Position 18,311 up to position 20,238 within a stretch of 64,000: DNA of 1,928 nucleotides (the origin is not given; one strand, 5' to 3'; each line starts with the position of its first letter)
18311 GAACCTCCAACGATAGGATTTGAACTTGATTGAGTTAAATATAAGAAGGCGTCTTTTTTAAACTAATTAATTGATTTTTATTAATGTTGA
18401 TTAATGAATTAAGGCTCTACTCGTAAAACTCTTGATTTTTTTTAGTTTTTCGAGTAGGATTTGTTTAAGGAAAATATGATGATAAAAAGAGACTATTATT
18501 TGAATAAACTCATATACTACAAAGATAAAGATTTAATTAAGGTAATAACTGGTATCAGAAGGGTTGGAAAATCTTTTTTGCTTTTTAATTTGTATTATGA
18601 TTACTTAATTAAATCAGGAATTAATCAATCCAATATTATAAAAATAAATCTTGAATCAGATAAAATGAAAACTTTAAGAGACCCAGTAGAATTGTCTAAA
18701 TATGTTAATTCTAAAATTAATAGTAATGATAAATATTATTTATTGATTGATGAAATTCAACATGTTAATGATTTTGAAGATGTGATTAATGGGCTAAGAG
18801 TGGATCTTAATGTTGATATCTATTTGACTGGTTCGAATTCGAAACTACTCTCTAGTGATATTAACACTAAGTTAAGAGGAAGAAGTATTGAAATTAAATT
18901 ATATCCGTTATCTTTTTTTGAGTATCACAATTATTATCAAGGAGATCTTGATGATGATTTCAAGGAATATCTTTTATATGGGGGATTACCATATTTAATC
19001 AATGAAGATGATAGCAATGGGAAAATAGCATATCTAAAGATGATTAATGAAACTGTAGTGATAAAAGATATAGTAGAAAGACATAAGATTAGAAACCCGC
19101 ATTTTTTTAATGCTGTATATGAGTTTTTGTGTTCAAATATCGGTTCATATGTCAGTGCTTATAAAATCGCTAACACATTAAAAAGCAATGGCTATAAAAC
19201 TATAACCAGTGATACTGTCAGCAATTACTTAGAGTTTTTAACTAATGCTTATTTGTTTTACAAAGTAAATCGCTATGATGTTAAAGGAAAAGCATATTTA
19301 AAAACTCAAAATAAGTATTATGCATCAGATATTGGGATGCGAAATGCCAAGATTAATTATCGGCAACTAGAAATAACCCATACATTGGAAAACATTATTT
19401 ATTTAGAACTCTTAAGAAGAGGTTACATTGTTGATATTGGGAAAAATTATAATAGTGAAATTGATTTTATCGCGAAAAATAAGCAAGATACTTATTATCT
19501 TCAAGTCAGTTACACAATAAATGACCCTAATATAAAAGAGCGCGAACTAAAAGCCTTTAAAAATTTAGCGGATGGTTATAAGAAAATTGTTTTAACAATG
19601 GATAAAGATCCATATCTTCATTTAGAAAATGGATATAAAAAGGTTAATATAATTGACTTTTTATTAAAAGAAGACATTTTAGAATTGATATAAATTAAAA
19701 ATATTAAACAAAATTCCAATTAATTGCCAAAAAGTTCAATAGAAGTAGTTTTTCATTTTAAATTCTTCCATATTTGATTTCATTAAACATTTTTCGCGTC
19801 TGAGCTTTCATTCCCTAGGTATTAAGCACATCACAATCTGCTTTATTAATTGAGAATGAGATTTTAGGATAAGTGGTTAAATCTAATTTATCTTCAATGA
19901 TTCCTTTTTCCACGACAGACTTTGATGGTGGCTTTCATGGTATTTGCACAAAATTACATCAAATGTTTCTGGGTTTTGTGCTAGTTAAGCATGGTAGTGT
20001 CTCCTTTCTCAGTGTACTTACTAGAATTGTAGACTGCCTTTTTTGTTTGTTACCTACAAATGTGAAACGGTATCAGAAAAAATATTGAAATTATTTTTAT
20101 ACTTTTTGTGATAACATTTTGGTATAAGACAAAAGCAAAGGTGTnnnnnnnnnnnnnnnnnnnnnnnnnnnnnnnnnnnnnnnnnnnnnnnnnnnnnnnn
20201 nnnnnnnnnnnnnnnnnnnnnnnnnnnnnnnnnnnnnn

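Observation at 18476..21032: AAA_14/DUF4143 ATPase plus Mrr-like nuclease at the left end of the island.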

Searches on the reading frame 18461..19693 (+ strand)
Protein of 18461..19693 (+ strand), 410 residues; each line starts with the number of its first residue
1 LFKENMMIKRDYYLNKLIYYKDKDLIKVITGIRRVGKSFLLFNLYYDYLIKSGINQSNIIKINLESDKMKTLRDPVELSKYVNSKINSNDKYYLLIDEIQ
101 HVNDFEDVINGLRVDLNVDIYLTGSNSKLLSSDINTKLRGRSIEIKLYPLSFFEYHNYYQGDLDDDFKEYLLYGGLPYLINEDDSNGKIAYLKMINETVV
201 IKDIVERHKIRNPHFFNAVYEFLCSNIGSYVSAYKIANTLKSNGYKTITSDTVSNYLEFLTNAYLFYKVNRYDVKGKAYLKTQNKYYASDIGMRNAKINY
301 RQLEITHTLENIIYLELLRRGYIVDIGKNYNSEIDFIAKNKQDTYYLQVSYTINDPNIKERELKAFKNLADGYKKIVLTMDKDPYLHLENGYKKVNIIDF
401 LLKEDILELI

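Call 3: search_protein_families(library=pfam, proteins=[window:18461-19693:+], max_evalue=0.01)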
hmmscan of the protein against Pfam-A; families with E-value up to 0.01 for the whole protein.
window:18461-19693:+ (410 aa): 2 families
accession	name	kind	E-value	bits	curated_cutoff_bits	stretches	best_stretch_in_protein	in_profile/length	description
PF13173.12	AAA_14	-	3.6e-33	114.7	27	1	25-155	3-128/129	AAA domain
PF13635.12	DUF4143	-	4.8e-16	59.4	28.1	1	202-351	2-159/160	Domain of unknown function (DUF4143)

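Call 5: search_protein_families(library=padloc, proteins=[window:18461-19693:+], max_evalue=0.01)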
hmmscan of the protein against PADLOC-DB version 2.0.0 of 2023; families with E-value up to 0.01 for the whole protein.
window:18461-19693:+ (410 aa): 6 families
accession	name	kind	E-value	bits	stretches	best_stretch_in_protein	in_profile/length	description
PDLC04787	PDC-S01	-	1.9e-141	469.7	1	4-404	4-409/412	-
PDLC04789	PDC-S01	-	2.5e-40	136.7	1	7-354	1-343/375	-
PDLC04791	PDC-S01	-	3.3e-30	103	1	21-381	16-378/395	-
PDLC04790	PDC-S01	-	2.7e-18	63.9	1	27-319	30-327/422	-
PDLC04788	PDC-S01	-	5.1e-12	43.4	2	154-305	167-318/448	-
PDLC04792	PDC-S01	-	2e-08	31.2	2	18-156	12-152/452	-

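Call 6: search_protein_families(library=ncbifam, proteins=[window:18461-19693:+], max_evalue=0.01)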
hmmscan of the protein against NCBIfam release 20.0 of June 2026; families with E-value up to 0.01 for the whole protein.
window:18461-19693:+ (410 aa): 1 family
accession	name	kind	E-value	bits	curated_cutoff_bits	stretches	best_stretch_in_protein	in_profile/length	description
NF002531.0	PRK02001.1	equivalog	0.0024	17.7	123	1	48-94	21-67/154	ribosome assembly cofactor RimP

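Call 44: find_homologous_proteins(query=window:18476-19690:+, max_evalue=1e-10)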
Query window:18476-19690:+ (405 aa): 7868 proteins with E <= 1e-10 among 8000 candidates; the best 120 are listed.
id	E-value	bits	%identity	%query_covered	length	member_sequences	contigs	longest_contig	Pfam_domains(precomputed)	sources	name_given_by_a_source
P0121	1.9e-257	872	100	100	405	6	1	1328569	PF13173.13,PF13635.13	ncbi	ncbi:MAG: ATP-binding protein [Bacilli bacterium]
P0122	1.3e-232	790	91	100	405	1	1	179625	PF13173.13,PF13635.13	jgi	-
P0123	1.1e-230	784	90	100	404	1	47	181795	PF13173.13,PF13635.13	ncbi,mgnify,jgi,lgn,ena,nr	ncbi:MAG TPA: ATP-binding protein [Bacilli bacterium]|mgnify:CR=1 FL=1|jgi:hypothetical protein|nr:A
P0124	1.4e-230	784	90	100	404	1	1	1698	PF13173.13,PF13635.13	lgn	-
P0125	3.0e-229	779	90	100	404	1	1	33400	PF13173.13,PF13635.13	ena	-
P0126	4.5e-222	756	87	100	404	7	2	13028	PF13173.13,PF13635.13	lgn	-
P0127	1.3e-195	669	75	99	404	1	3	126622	PF13173.13,PF13635.13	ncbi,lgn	-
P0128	9.1e-187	639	89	82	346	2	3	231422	PF13173.13,PF13635.13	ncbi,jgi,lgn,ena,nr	ncbi:MAG TPA: ATP-binding protein [Bacilli bacterium]|nr:ATP-binding protein [Bacilli bacterium]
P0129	5.2e-168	578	66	100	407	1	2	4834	PF13173.13,PF13635.13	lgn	-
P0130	9.9e-168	577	65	100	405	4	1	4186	PF13173.13,PF13635.13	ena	-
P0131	2.5e-167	576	65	100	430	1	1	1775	PF13173.13,PF13635.13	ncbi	-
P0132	9.7e-166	570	65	100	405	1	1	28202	PF13173.13,PF13635.13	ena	-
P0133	1.1e-165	570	65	100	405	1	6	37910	PF13173.13,PF13635.13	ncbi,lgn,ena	-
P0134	1.7e-165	569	65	100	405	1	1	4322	PF13173.13,PF13635.13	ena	-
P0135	2.2e-165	569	64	100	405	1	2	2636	PF13173.13,PF13635.13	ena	-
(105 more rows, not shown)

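Call 45: find_encoding_contigs(protein=P0123, flank=8000, max_places=6)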
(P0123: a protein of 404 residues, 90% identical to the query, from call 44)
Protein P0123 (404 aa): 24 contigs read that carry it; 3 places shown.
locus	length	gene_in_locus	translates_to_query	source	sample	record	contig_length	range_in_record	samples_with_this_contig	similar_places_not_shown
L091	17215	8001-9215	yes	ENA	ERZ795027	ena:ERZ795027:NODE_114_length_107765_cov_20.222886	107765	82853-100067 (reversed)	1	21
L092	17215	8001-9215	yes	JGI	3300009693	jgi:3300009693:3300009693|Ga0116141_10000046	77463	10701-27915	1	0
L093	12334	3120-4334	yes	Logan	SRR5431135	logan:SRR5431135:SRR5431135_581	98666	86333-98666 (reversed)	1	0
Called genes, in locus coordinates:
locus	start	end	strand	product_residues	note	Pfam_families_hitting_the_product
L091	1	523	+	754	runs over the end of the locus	PF20578:aBig_2, PF01510:Amidase_2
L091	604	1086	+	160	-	PF01257:2Fe-2S_thioredx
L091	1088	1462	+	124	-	-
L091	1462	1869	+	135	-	PF13581:HATPase_c_2, PF02518:HATPase_c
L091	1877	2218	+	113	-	PF07085:DRTGG (weak), PF02603:Hpr_kinase_N (weak)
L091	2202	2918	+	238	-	PF02811:PHP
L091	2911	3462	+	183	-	PF02518:HATPase_c, PF13589:HATPase_c_3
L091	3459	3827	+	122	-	PF01257:2Fe-2S_thioredx (weak)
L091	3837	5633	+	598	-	PF01257:2Fe-2S_thioredx (weak), PF01512:Complex1_51K, PF10531:SLBB (weak), PF10589:NADH_4Fe-4S, PF13237:Fer4_10 (weak), PF00037:Fer4 (weak), PF12838:Fer4_7 (weak), PF14697:Fer4_21, +4 more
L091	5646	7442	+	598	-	PF13510:Fer2_4, PF10588:NADH-G_4Fe-4S_3 (weak), PF22609:Fe_hydrogense_Fe-S_bd (weak), PF13237:Fer4_10 (weak), PF22117:Fer4_Nqo3, PF12838:Fer4_7, PF02906:Fe_hyd_lg_C, PF02256:Fe_hyd_SSU, +4 more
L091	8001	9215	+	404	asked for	PF13173:AAA_14, PF13635:DUF4143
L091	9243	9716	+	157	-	PF17117:DUF5104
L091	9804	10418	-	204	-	PF00027:cNMP_binding, PF13545:HTH_Crp_2 (weak)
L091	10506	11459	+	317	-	-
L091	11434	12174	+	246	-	PF00528:BPD_transp_1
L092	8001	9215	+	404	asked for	PF13173:AAA_14, PF13635:DUF4143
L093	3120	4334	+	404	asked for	PF13173:AAA_14, PF13635:DUF4143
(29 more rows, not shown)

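Call 46: find_encoding_contigs(protein=P0127, flank=8000, max_places=3)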
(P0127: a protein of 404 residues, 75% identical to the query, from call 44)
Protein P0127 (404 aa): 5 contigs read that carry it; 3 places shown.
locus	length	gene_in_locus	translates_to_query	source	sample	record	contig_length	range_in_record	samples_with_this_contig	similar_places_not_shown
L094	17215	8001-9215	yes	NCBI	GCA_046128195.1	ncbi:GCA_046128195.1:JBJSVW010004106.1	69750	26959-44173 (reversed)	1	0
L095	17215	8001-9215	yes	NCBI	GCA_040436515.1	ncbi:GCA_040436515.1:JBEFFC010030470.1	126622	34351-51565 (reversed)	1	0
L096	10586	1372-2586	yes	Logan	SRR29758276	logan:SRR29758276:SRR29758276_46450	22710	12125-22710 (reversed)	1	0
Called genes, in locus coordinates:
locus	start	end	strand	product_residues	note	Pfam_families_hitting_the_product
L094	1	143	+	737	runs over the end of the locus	PF00005:ABC_tran, PF02463:SMC_N, PF02687:FtsX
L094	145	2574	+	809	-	PF00005:ABC_tran, PF02463:SMC_N (faint), PF02687:FtsX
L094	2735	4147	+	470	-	PF00890:FAD_binding_2 (faint), PF01134:GIDA (faint), PF01946:Thi4 (faint), PF03486:HI0933_like (faint), PF07992:Pyr_redox_2 (faint), PF21688:FAD-depend_C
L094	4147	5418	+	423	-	PF00709:Adenylsucc_synt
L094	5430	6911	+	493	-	PF07556:DUF1538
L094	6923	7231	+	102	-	-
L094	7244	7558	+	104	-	PF00543:P-II (weak)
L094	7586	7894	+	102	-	PF08274:Zn_Ribbon_YjdM (weak), PF03831:YjdM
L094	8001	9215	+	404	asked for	PF13173:AAA_14, PF13635:DUF4143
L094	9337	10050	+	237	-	PF00578:AhpC-TSA, PF08534:Redoxin, PF10417:1-cysPrx_C (weak)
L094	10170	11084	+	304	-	PF01297:ZnuA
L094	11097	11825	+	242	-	PF02463:SMC_N (faint), PF13476:AAA_23 (faint), PF00005:ABC_tran, PF13304:AAA_21 (weak)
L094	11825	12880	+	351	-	PF00950:ABC-3, PF01032:FecCD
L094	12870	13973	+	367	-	PF00950:ABC-3, PF01032:FecCD (weak)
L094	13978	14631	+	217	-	PF01325:Fe_dep_repress, PF02742:Fe_dep_repr_C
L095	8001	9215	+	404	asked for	PF13173:AAA_14, PF13635:DUF4143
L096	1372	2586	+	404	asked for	PF13173:AAA_14, PF13635:DUF4143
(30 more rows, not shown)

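Call 78: search_protein_families(library=phrogs, proteins=[window:18476-19690:+], max_evalue=0.001)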
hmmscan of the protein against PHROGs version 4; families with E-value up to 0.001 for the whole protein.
window:18476-19690:+ (405 aa): 0 families

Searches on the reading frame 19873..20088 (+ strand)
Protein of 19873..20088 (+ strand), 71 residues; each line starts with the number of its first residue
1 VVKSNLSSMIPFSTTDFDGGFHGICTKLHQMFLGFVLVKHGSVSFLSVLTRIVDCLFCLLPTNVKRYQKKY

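Call 3: search_protein_families(library=pfam, proteins=[window:19873-20088:+], max_evalue=0.01)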
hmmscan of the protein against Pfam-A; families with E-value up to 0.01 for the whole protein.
window:19873-20088:+ (71 aa): 0 families

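Call 5: search_protein_families(library=padloc, proteins=[window:19873-20088:+], max_evalue=0.01)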
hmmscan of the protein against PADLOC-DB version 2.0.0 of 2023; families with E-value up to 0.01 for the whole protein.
window:19873-20088:+ (71 aa): 0 families

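Call 6: search_protein_families(library=ncbifam, proteins=[window:19873-20088:+], max_evalue=0.01)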
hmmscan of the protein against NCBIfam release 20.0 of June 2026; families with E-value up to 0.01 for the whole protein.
window:19873-20088:+ (71 aa): 0 families

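Call 78: search_protein_families(library=phrogs, proteins=[window:19873-20085:+], max_evalue=0.001)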
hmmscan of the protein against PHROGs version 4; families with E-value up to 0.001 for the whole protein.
window:19873-20085:+ (71 aa): 0 families
